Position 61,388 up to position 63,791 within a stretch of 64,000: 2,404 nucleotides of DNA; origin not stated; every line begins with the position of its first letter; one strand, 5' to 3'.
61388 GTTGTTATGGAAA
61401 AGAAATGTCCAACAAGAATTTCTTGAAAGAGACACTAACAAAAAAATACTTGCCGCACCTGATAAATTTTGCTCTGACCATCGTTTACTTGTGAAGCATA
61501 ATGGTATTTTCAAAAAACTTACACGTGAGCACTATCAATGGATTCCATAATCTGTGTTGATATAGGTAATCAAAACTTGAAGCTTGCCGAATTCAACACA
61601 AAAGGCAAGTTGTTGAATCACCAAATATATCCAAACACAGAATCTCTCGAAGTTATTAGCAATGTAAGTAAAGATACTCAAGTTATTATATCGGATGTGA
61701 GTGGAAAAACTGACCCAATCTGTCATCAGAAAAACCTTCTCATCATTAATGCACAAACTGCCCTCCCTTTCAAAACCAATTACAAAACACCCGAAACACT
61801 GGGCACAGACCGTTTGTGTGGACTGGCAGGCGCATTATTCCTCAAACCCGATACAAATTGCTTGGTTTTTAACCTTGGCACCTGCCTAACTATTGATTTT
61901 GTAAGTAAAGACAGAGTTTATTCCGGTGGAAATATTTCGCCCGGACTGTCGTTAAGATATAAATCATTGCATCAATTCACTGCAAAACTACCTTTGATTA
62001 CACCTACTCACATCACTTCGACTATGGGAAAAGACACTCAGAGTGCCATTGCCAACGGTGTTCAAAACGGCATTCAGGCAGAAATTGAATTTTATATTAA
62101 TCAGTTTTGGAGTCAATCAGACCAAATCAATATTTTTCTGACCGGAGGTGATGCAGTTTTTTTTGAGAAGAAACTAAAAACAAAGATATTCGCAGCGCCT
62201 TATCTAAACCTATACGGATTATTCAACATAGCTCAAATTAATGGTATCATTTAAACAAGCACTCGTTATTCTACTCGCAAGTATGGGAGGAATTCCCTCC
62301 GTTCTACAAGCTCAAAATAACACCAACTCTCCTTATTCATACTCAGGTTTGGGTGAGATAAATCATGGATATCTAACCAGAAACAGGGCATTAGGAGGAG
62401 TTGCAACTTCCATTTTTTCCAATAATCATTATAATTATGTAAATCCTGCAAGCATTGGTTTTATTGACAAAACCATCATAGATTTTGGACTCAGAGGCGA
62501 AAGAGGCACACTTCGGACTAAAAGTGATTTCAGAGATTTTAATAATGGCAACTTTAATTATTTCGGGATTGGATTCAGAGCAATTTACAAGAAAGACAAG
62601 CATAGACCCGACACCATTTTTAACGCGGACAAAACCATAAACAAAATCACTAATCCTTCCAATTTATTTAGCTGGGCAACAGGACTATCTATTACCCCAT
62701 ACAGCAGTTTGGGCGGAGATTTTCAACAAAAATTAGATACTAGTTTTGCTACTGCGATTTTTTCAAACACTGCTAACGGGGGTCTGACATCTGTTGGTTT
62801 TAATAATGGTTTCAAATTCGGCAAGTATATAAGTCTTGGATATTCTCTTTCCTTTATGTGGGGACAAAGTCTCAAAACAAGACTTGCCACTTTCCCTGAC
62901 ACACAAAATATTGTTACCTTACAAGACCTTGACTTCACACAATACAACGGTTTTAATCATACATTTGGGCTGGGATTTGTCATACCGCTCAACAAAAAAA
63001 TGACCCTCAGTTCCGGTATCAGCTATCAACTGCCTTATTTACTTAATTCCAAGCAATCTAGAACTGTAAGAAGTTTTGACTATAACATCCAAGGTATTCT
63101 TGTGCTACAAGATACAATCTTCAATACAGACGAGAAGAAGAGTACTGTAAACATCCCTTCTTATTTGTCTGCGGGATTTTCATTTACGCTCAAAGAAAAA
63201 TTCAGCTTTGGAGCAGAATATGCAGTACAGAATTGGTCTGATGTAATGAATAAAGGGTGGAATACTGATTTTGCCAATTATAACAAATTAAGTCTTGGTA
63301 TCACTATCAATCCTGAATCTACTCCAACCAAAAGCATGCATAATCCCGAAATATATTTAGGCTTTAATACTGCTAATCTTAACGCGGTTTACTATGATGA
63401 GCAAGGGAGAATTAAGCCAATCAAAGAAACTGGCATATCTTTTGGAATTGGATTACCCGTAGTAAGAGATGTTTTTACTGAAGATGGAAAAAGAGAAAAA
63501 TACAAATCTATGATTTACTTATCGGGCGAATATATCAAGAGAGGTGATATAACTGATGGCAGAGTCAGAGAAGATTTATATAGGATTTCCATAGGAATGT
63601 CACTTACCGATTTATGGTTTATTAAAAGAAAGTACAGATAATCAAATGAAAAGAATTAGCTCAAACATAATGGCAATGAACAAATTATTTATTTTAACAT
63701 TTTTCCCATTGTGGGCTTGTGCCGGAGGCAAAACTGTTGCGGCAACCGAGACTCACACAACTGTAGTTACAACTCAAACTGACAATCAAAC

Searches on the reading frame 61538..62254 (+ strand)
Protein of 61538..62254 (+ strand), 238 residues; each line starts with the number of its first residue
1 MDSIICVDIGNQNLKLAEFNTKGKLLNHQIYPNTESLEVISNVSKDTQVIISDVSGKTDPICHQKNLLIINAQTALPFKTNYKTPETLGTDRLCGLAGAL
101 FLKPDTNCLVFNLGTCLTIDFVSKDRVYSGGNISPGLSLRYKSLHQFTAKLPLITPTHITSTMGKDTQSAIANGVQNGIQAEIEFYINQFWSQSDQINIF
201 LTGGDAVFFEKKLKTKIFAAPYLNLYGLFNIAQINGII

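Call 55: search_protein_families(library=pfam, proteins=[window:61538-62254:+], max_evalue=0.001)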
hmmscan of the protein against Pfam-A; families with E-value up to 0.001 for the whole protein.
window:61538-62254:+ (238 aa): 1 family
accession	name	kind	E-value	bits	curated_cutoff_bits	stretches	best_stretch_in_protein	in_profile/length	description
PF03309.20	Pan_kinase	-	9.9e-33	114.2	24.7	1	4-188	1-204/205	Type III pantothenate kinase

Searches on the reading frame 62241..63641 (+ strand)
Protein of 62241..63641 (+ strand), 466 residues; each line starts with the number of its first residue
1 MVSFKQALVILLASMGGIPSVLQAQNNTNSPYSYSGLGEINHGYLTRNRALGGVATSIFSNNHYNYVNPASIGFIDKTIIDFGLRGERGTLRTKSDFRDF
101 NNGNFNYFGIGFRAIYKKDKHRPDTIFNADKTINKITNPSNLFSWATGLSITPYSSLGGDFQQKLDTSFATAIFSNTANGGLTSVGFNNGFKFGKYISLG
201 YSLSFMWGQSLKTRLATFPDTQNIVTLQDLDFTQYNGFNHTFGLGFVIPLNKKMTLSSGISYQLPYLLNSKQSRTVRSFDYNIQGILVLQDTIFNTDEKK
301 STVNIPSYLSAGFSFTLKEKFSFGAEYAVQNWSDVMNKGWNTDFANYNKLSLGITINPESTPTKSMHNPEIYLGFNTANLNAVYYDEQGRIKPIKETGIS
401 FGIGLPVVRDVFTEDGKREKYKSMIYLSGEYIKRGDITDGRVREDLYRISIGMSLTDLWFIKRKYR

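Call 56: search_protein_families(library=pfam, proteins=[window:62241-63641:+], max_evalue=0.001)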
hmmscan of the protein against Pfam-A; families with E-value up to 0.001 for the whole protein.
window:62241-63641:+ (466 aa): 1 family
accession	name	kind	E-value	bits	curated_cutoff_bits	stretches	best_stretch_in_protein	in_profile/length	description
PF03349.22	Toluene_X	-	5.4e-07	28.9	29.7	1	49-334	25-292/421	Outer membrane protein transport protein (OMPP1/FadL/TodX)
